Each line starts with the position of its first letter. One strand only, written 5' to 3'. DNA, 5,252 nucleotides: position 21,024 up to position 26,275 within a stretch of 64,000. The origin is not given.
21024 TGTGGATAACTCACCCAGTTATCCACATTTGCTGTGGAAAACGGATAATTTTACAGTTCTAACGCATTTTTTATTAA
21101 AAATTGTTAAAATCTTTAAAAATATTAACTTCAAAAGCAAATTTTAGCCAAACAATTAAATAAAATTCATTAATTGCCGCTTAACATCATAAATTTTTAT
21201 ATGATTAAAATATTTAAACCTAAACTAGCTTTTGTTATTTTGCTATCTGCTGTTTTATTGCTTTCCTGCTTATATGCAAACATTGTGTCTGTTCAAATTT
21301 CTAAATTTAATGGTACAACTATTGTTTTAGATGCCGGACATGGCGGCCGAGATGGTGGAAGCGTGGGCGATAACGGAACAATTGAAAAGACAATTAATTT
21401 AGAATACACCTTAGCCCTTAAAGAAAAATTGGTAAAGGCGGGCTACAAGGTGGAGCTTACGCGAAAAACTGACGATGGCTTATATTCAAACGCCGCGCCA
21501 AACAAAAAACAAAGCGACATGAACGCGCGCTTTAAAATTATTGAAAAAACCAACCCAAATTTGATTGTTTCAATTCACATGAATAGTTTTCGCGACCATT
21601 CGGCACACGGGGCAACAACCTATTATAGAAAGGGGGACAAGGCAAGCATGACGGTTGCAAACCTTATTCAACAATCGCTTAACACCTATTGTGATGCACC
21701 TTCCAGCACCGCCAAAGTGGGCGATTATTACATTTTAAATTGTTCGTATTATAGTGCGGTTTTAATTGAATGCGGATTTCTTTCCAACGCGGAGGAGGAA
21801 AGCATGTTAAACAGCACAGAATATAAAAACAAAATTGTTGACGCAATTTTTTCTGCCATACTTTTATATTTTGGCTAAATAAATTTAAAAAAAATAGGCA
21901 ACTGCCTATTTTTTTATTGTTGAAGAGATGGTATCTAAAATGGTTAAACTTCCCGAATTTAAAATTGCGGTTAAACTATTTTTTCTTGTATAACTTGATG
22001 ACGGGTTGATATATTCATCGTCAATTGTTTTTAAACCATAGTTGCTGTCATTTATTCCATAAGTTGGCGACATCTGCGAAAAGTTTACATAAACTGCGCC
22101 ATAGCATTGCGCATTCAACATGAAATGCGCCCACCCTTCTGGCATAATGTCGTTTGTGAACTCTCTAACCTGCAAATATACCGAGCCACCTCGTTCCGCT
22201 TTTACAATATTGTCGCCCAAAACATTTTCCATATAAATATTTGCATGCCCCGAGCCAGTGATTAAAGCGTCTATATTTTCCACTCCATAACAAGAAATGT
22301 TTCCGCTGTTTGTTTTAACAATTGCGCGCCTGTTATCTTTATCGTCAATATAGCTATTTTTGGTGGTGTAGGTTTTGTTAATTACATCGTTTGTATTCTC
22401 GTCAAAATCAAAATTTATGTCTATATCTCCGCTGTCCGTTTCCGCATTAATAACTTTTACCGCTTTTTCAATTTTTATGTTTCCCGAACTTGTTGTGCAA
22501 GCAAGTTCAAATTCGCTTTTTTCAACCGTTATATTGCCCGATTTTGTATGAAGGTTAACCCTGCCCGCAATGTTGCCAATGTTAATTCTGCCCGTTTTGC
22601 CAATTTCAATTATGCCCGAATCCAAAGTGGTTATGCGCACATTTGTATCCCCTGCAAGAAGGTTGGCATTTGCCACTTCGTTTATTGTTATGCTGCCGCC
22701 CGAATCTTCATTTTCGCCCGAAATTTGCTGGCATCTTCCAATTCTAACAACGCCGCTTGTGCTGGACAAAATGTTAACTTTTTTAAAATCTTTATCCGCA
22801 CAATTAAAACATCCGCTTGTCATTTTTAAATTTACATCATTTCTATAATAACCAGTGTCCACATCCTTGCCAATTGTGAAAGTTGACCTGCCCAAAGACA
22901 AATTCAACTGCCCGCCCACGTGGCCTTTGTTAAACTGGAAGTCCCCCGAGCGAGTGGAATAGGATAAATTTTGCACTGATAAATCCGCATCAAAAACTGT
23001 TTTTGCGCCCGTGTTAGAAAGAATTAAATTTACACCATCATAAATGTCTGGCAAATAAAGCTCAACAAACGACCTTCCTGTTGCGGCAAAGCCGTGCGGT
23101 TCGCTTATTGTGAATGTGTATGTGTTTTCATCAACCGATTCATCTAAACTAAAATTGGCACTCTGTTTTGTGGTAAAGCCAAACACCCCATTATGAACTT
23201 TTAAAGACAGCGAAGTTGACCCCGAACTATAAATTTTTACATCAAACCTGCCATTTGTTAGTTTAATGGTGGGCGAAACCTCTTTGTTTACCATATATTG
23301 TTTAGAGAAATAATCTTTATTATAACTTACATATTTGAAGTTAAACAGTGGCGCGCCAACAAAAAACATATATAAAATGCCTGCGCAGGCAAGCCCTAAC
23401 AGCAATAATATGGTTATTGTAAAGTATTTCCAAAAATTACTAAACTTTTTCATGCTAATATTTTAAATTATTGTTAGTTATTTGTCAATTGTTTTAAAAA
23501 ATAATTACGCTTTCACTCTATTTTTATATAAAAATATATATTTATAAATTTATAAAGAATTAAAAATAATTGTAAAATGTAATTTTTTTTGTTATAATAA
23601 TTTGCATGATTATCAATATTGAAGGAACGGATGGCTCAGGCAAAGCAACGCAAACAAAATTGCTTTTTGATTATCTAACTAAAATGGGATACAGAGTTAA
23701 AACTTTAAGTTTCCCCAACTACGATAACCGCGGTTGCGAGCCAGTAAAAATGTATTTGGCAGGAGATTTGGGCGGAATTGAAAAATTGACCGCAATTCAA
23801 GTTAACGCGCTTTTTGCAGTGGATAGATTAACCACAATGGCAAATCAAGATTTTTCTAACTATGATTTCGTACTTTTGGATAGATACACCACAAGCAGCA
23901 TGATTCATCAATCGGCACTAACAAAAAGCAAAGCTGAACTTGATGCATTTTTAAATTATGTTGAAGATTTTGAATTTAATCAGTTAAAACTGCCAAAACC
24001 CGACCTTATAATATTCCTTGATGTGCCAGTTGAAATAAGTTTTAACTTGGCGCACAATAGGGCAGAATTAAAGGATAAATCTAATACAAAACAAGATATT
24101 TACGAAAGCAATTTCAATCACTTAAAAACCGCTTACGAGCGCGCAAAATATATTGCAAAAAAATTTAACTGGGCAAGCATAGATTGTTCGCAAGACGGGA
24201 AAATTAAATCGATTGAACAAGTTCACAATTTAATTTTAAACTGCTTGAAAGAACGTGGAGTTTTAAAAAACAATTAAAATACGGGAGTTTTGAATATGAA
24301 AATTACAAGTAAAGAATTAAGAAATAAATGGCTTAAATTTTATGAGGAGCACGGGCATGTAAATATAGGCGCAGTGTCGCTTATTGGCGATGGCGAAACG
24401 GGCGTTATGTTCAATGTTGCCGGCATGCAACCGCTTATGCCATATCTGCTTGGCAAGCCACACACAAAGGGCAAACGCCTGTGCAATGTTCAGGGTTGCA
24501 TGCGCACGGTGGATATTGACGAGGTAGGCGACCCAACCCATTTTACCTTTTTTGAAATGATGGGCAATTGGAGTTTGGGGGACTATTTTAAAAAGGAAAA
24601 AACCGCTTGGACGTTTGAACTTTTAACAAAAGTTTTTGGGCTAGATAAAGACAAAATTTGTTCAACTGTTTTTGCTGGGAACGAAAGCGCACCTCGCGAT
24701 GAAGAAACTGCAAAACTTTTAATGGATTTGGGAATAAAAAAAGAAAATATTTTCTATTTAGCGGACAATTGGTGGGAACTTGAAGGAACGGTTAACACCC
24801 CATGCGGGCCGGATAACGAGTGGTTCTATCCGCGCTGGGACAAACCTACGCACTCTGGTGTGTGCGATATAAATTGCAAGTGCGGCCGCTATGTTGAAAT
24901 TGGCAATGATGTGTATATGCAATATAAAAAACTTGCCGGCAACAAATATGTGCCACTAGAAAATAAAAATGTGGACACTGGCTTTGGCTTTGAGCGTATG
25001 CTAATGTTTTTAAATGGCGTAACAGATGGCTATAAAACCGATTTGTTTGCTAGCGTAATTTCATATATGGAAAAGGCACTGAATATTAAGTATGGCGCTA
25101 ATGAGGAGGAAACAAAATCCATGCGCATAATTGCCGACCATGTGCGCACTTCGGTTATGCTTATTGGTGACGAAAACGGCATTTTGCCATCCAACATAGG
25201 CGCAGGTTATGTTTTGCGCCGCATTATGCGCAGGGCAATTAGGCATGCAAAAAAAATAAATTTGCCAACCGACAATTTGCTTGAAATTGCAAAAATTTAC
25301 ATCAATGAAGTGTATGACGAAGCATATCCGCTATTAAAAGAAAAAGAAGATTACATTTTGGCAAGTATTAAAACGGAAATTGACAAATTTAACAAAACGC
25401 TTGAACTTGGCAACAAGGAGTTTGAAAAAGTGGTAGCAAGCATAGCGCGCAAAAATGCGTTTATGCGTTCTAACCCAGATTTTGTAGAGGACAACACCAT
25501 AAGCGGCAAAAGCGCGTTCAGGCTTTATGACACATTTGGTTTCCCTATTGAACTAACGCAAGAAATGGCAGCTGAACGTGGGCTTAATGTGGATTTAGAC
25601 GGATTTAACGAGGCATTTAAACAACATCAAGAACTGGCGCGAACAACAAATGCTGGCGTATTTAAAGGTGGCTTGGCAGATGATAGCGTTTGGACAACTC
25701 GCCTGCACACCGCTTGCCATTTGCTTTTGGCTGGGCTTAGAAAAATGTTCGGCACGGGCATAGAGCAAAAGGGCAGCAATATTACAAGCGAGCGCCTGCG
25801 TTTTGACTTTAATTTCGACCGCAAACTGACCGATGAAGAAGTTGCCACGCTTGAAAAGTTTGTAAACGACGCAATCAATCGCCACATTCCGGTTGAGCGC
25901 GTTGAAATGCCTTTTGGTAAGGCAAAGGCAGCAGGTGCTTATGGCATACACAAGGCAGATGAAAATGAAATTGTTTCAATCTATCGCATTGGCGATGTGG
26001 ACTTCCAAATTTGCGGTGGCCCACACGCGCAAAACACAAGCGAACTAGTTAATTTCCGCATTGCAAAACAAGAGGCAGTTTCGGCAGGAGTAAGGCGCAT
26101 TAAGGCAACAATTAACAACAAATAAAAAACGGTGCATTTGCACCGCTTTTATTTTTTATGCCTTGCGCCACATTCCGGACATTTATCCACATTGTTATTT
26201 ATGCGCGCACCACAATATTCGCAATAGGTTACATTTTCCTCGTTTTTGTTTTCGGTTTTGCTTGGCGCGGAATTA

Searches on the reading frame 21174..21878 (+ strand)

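Call 8: search_protein_families(library=pfam, proteins=[window:21174-21878:+], max_evalue=0.001)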
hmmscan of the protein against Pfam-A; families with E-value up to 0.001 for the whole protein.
window:21174-21878:+ (234 aa): 1 family
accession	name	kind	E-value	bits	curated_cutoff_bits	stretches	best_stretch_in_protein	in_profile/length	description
PF01520.23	Amidase_3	-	3.1e-46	158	27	1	50-229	1-172/174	N-acetylmuramoyl-L-alanine amidase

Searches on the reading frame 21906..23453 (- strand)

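Call 8: search_protein_families(library=pfam, proteins=[window:21906-23453:-], max_evalue=0.001)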
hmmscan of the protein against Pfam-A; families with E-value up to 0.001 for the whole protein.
window:21906-23453:- (515 aa): 1 family
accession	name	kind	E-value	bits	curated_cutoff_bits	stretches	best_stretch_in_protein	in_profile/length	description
PF13349.12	DUF4097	-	2.1e-10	40.8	22.9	1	71-387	12-245/247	Toastrack DUF4097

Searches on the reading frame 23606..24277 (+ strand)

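Call 8: search_protein_families(library=pfam, proteins=[window:23606-24277:+], max_evalue=0.001)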
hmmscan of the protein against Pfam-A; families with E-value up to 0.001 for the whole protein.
window:23606-24277:+ (223 aa): 2 families
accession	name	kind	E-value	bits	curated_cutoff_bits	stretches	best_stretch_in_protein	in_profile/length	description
PF02223.23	Thymidylate_kin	-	1.8e-20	73.8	27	1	5-196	1-176/185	Thymidylate kinase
PF01712.25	dNK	-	1.5e-05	25.3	27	1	3-206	1-190/203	Deoxynucleoside kinase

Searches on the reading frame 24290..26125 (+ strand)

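Call 8: search_protein_families(library=pfam, proteins=[window:24290-26125:+], max_evalue=0.001)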
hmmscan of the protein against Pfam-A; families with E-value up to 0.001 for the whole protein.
window:24290-26125:+ (611 aa): 2 families
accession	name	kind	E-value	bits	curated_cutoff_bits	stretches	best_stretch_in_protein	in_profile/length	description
PF01411.24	tRNA-synt_2c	-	1.7e-116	390.4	30.3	1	9-455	1-433/552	tRNA synthetases class II (A)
PF07973.19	tRNA_SAD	-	8.1e-14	51.8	24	1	562-604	1-43/44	Threonyl and Alanyl tRNA synthetase second additional domain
